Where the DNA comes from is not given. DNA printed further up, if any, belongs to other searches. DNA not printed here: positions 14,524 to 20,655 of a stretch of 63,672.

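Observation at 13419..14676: Cas4-like Fe-S PD-(D/E)xK nuclease translationally coupled to the DruE-like helicase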

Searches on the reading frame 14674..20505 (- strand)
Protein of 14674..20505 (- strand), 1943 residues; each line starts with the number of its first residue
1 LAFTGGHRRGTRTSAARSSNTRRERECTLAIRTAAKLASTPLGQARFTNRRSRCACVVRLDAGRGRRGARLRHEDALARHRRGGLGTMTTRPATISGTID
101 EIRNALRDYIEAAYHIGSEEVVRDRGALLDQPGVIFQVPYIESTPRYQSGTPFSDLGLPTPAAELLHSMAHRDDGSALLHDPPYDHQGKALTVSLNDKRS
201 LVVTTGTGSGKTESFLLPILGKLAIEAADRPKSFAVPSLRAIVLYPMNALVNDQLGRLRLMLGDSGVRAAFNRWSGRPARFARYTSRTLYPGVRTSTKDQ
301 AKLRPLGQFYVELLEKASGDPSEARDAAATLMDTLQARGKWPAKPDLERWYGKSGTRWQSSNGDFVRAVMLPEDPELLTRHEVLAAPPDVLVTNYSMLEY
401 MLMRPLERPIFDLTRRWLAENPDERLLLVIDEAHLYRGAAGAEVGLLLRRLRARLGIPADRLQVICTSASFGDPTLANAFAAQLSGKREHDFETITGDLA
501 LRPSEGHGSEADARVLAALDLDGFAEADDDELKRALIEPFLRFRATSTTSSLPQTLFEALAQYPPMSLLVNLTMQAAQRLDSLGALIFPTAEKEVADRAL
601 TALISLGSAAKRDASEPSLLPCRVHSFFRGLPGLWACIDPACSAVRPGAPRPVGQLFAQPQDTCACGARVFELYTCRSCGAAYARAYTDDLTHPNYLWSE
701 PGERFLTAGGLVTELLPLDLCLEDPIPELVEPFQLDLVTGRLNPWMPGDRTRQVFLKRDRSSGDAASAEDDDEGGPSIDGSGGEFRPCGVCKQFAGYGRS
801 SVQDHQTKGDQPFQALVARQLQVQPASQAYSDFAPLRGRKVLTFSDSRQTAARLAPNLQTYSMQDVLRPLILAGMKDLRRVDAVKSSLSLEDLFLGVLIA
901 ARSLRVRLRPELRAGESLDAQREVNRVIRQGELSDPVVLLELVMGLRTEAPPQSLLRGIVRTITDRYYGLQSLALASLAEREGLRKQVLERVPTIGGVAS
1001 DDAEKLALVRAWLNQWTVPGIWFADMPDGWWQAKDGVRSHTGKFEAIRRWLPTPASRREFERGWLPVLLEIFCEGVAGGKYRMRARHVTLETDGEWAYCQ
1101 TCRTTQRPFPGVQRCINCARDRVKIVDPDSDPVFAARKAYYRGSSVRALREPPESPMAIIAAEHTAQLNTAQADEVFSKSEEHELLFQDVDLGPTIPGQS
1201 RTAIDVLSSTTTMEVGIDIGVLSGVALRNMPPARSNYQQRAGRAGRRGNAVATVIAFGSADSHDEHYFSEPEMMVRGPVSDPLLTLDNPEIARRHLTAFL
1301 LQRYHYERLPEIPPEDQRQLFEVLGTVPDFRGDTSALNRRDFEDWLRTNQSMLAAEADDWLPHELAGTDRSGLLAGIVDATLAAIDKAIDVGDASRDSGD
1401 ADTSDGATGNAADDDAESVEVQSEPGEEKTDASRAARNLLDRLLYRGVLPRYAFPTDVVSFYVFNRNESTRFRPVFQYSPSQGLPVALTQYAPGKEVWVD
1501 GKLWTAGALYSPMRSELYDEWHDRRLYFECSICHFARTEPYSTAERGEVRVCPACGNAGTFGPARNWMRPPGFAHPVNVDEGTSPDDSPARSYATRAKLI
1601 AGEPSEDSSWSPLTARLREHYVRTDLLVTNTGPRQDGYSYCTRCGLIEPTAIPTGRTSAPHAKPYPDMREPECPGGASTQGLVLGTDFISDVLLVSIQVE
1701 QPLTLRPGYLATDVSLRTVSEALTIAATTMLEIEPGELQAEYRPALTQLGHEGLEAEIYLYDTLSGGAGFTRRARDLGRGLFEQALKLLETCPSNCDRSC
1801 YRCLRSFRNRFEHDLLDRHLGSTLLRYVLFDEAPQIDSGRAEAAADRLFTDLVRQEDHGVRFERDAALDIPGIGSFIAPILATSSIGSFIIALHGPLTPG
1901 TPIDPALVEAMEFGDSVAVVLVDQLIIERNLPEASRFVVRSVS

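Call 5: search_protein_families(library=pfam, proteins=[window:14674-20505:-], max_evalue=0.01)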
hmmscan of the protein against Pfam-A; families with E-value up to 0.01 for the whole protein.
window:14674-20505:- (1943 aa): 3 families
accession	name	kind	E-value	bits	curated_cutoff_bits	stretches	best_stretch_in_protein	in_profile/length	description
PF00270.35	DEAD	-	1.8e-15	57.5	26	2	185-270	2-77/167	DEAD/DEAH box helicase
PF09369.15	MZB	-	3.9e-13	50.3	24.2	1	1720-1804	2-80/80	MrfA Zn-binding domain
PF00271.37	Helicase_C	-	2.6e-06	28.1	23.5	1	1203-1248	65-110/110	Helicase conserved C-terminal domain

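Call 6: search_protein_families(library=padloc, proteins=[window:14674-20505:-], max_evalue=0.01)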
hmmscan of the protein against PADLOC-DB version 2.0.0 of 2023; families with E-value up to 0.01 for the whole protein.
window:14674-20505:- (1943 aa): 30 families (the best 25 are shown)
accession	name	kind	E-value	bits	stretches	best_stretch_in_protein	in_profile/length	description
PDLC00013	DruE1|DruE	-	0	1941.2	1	92-1940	4-1772/1776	SNF2 family N-terminal domain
PDLC00014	DruE2|DruE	-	1.2e-192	641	4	237-683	188-634/1928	SNF2 family N-terminal domain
PDLC00051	DruE4|DruE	-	6.2e-190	632.1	5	238-683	171-558/1829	SNF2 family N-terminal domain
PDLC00015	DruE2|DruE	-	7.2e-188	625.4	4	238-682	178-582/1887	SNF2 family N-terminal domain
PDLC00037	DruE3|DruE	-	1.2e-170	568.4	3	1202-1831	1055-1678/2055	SNF2 family N-terminal domain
PDLC00035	DruE3|DruE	-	2.1e-115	384.9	4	374-686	209-499/1460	SNF2 family N-terminal domain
PDLC00036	DruE3|DruE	-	8.4e-103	342.7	4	1201-1826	1047-1649/2023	SNF2 family N-terminal domain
PDLC02896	DpdJ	-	1.7e-24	83.7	1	195-496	177-434/1487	DpdJ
PDLC03960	SngC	-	1.1e-22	78.6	2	185-267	27-101/720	-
PDLC02503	BrxHI|BrxHII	-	1.7e-16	57.7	2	1206-1254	301-349/698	BrxHI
PDLC02569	DrmA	-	5.8e-16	55.5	2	1205-1257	831-883/1095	DrmA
PDLC02570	DrmA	-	6.8e-15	52.5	2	1200-1272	578-649/851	DrmA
PDLC02893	DpdJ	-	3.6e-11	39.7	1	185-255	175-236/876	DpdJ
PDLC02898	DpdJ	-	1.1e-09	35.7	1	196-255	181-236/506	DpdJ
PDLC02501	BrxHI|BrxHII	-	8.2e-09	32.1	2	1207-1254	302-349/925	BrxHI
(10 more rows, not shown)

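Call 70: search_protein_families(library=ncbifam, proteins=[window:14674-20250:-], max_evalue=0.01)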
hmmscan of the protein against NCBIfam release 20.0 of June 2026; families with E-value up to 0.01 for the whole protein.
window:14674-20250:- (1858 aa): 14 families
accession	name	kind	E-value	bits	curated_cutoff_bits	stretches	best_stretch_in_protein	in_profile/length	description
TIGR03817.1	DECH_helic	hypoth_equivalog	2.5e-30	105.4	874.1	4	1119-1213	330-423/742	helicase/secretion neighborhood putative DEAH-box helicase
NF041067.1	DpdJ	equivalog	1e-22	79.8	800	2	288-412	315-428/1482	protein DpdJ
TIGR02621.3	cas3_GSU0051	exception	4.4e-08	32.4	400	1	1114-1275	328-464/854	type I-G CRISPR-associated helicase/endonuclease Cas3g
NF053711.1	RNA_heli_RhlE1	exception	2.1e-07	30.1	750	1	93-167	19-88/434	RNA helicase RhlE1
NF053636.1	DDHlcsCsdAPsy1082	equivalog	7.2e-07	28.1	890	1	97-165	25-86/512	DEAD/DEAH box helicase CsdA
TIGR04121.1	DEXH_lig_assoc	equivalog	1.8e-06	26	850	1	98-177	14-86/804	ligase-associated DNA damage response DEXH box helicase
NF008394.0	PRK11192.1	equivalog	1.5e-05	24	507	0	95-139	23-66/441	ATP-dependent RNA helicase SrmB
NF053710.1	RNA_heli_RhlE2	exception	2e-05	23.2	925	1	102-165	28-91/635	RNA helicase RhlE2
NF007882.0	PRK10590.1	equivalog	3.9e-05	22.8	743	0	100-166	26-88/456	ATP-dependent RNA helicase RhlE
NF010338.0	PRK13767.1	equivalog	6.5e-05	21.3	849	0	1118-1167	341-390/877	ATP-dependent helicase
TIGR01389.1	recQ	equivalog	0.00056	18.5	640.2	1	1120-1180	276-336/591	DNA helicase RecQ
NF053631.1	RNA_helic_CshA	equivalog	0.0014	17.6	646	0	1117-1167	286-336/434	degradosome RNA helicase CshA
TIGR03158.1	cas3_cyano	exception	0.0023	17.1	69.1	0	109-177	10-63/357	type I-D CRISPR-associated helicase Cas3'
NF002340.1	PRK01297.1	equivalog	0.0089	14.9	564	0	1118-1176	299-356/372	ATP-dependent RNA helicase RhlB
